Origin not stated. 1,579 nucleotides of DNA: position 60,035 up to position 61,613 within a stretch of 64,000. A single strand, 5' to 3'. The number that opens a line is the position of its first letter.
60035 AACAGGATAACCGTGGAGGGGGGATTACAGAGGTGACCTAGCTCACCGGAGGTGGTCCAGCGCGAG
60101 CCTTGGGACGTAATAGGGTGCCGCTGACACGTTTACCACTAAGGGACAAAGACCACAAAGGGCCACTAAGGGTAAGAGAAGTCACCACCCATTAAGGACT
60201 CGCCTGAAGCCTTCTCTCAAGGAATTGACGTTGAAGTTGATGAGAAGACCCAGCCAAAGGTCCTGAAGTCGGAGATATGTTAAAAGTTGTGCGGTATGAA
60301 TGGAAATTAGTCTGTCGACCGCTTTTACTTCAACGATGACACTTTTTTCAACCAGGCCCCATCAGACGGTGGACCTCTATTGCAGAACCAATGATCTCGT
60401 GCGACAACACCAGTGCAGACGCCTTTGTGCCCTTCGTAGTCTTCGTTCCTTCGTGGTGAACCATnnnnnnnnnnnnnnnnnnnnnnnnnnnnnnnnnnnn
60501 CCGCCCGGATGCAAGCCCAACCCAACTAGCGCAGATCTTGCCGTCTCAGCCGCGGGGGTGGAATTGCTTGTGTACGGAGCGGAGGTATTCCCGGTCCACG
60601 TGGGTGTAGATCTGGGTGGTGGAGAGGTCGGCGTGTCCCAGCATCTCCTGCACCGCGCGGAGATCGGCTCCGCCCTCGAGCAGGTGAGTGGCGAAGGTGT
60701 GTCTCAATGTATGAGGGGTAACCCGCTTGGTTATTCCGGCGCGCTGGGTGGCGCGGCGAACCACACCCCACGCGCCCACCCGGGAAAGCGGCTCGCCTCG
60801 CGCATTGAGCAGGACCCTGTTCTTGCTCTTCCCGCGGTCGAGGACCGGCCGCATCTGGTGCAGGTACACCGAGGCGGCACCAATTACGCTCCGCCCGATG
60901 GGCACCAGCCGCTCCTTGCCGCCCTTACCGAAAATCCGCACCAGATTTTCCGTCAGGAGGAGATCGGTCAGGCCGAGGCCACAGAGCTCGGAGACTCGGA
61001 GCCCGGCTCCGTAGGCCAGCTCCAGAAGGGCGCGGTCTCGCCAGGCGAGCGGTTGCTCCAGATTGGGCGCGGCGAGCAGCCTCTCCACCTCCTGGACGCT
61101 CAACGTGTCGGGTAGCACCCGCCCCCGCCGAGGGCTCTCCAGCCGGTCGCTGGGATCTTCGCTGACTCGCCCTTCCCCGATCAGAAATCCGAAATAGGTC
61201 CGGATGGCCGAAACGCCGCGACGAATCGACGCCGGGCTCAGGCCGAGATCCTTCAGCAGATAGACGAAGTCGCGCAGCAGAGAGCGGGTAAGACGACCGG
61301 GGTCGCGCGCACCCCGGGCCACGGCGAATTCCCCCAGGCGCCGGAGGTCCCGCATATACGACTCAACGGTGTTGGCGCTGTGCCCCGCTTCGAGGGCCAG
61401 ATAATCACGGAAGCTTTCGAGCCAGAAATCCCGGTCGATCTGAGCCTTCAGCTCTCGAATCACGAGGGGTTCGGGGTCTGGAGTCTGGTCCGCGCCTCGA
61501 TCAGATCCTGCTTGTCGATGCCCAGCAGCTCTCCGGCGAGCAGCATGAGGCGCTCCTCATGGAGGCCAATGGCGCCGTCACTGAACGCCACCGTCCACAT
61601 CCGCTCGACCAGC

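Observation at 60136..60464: Decayed GxxExxY (PD-(D/E)xK-like) gene housed inside a tandem-repeat hairpin, with its start codon and N-terminus encoded by the arm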

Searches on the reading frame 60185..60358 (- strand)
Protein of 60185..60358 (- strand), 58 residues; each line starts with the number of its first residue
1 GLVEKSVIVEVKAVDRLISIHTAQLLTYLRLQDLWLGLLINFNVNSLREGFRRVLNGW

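Call 9: search_protein_families(library=pfam, proteins=[window:60185-60358:-], max_evalue=1)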
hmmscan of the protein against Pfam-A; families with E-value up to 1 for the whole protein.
seq(58 aa): 1 family
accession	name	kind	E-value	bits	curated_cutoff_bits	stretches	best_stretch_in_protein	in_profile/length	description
PF13366.12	PDDEXK_3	-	3.5e-16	60.1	22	1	2-54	66-117/117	PD-(D/E)XK nuclease superfamily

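Call 10: search_protein_families(library=ncbifam, proteins=[window:60185-60358:-], max_evalue=1)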
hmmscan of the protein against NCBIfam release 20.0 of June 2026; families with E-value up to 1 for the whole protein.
seq(58 aa): 2 families
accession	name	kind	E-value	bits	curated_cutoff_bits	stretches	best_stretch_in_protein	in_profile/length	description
TIGR04256.1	GxxExxY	subfamily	2e-16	60.4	35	1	2-54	65-115/116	GxxExxY protein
NF045746.1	MPN270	equivalog_domain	0.081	13.2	150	1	12-47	40-75/95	MPN270 family protein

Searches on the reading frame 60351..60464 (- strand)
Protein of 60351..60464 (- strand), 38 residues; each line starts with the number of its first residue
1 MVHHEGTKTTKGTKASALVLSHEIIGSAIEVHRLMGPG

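Call 9: search_protein_families(library=pfam, proteins=[window:60351-60464:-], max_evalue=1)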
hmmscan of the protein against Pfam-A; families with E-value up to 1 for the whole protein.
seq(38 aa): 0 families

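Call 10: search_protein_families(library=ncbifam, proteins=[window:60351-60464:-], max_evalue=1)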
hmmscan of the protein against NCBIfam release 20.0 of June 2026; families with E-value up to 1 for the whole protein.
seq(38 aa): 1 family
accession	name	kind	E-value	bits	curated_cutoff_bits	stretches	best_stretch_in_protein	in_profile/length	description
TIGR04256.1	GxxExxY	subfamily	0.11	12.9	35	1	20-38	2-20/116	GxxExxY protein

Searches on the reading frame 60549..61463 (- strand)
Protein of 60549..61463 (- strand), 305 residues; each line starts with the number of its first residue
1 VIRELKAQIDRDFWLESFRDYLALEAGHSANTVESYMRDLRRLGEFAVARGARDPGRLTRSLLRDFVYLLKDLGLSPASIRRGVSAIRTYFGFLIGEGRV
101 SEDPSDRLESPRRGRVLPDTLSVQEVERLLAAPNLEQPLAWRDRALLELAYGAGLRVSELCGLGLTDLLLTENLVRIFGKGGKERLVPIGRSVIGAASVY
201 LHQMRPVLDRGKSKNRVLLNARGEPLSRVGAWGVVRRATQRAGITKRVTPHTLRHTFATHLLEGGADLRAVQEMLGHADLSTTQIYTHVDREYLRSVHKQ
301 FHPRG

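Call 25: find_related_loci(query=window:60549-61463:-, collection=genome_contigs, flank=2500)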
Query window:60549-61463:- (305 aa) in genome_contigs; peptide patterns used: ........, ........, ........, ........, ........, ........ (x = any residue, [..] = any of these).
600 stretches matched a pattern (row limit reached: there are more); 588 encode a relative of the query (tblastn E <= 1e-3); the best 80 are kept; 80 distinct loci.
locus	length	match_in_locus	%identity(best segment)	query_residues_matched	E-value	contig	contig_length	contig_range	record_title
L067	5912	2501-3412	95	2-305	0e+0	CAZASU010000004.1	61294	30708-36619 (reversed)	MAG TPA_asm: uncultured Gemmatimonadaceae bacterium isolate SRP136066_co1_255 genome assembly, contig: NODE_295_length_6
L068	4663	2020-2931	89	2-305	0e+0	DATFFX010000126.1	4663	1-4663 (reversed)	MAG TPA_asm: Gemmatimonadales bacterium isolate SMAG_U8647 k141_2061730, whole genome shotgun sequence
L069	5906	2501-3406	82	4-305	4e-165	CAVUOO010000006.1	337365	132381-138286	MAG: uncultured Gemmatimonadales bacterium isolate MFD06085.bin.3.113 genome assembly, contig: contig_56582, whole genom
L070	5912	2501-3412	78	2-305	4e-161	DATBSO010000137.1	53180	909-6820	MAG TPA_asm: Gemmatimonadales bacterium isolate SMAG_U4159 k141_103594, whole genome shotgun sequence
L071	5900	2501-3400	79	4-303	3e-159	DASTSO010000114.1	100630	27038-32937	MAG TPA_asm: Gemmatimonadales bacterium isolate SMAG_U2282 k141_103358, whole genome shotgun sequence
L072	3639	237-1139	78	5-305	6e-160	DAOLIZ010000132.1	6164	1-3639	MAG TPA_asm: Gemmatimonadales bacterium isolate AMR_MDS_0297 NODE_1201_length_6164_cov_70.506466, whole genome shotgun s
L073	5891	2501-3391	76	9-305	4e-150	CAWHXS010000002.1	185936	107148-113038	MAG: uncultured Gemmatimonadales bacterium isolate MFD02242.bin.2.15 genome assembly, contig: contig_18303, whole genome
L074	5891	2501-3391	73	9-305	7e-146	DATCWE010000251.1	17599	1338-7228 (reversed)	MAG TPA_asm: Gemmatimonadales bacterium isolate SMAG_U7403 k141_606995, whole genome shotgun sequence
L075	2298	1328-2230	71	7-305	2e-155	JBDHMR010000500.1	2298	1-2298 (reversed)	MAG: Gemmatimonadota bacterium isolate Meg22_46_Bin_250 Meg22_46_Bin_250_scaffold_241015, whole genome shotgun sequence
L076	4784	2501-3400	71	6-305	4e-146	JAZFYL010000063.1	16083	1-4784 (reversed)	MAG: Gemmatimonadales bacterium isolate MT5bin.3 MT5bin.3_63, whole genome shotgun sequence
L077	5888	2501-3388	77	9-304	9e-146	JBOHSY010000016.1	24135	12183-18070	MAG: Gemmatimonadales bacterium isolate M3-S_maxbin2.bin.142 k127_2993672, whole genome shotgun sequence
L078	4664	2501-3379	74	10-302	1e-145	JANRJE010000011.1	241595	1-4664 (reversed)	MAG: Gemmatimonadales bacterium isolate bins.158 k141_2518907, whole genome shotgun sequence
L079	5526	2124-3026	71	5-305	3e-138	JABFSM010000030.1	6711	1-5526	MAG: Gemmatimonadales bacterium isolate WB-IL-12 seq_6677, whole genome shotgun sequence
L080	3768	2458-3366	69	4-305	2e-139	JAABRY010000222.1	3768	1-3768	MAG: Gemmatimonadetes bacterium isolate S09.Bin022 Scaffold_181, whole genome shotgun sequence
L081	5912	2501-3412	69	2-304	8e-136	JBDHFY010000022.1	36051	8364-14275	MAG: Gemmatimonadota bacterium isolate M8-58_Bin_338 M8-58_Bin_338_scaffold_8090, whole genome shotgun sequence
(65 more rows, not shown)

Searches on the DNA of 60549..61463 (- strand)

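Call 40: search_rna_families(sources=[L188, L189, L217, L178, L215, L162, L169, L172, L219, L182, L184, L212, L168, L198, L176, L205, L001, L068, L009, L020], threshold=gathering)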
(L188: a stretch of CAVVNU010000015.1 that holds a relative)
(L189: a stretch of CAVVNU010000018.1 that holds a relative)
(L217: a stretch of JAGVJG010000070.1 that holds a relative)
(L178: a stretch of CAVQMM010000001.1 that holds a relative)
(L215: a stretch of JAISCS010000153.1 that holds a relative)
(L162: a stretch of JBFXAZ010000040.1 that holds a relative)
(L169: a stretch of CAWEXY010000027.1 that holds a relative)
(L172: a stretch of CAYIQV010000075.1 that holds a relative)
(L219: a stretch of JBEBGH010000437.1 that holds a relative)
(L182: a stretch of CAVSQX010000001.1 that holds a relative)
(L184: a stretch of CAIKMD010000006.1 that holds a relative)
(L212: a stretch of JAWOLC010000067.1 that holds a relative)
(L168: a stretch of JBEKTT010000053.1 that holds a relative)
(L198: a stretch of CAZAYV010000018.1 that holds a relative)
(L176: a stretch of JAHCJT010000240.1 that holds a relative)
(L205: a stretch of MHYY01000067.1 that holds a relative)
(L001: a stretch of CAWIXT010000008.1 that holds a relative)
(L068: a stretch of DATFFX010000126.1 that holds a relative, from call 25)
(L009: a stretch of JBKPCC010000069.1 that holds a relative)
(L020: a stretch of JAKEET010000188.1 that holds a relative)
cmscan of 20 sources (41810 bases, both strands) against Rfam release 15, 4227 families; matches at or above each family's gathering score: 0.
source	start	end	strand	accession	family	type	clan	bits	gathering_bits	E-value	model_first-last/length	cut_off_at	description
